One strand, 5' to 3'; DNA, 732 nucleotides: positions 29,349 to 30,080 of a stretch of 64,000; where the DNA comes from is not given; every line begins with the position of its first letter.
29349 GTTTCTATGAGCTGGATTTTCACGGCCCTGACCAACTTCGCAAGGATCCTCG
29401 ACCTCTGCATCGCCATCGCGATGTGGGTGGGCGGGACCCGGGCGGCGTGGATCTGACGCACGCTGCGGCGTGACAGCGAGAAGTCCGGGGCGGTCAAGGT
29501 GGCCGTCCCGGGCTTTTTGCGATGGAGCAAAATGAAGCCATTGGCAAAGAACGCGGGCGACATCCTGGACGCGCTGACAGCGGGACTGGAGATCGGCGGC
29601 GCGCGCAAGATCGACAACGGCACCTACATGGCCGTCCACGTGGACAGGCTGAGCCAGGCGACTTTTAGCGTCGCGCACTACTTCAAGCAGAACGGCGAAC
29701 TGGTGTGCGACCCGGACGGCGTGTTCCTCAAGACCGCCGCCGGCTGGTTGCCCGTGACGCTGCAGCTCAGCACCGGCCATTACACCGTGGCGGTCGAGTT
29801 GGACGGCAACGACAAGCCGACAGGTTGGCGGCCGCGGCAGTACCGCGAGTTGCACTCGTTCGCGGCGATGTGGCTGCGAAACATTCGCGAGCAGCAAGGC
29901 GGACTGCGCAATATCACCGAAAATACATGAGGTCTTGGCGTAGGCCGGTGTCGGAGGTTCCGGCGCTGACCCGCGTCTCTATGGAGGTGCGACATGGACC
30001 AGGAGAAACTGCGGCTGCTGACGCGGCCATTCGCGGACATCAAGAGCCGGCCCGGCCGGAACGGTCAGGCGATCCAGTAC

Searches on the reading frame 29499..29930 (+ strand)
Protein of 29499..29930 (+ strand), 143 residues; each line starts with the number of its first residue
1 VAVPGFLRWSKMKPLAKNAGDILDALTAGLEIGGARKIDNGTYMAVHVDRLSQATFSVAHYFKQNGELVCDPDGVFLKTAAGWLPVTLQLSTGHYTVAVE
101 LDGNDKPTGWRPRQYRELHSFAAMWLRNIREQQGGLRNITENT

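Call 65: search_protein_families(library=pfam, proteins=[window:29499-29930:+], max_evalue=0.01)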
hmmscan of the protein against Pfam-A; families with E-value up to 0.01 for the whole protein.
window:29499-29930:+ (143 aa): 1 family
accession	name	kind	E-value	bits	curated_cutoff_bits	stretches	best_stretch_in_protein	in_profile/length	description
PF21849.1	DUF6908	-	2.2e-19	70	27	1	31-133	14-121/123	Domain of unknown function (DUF6908)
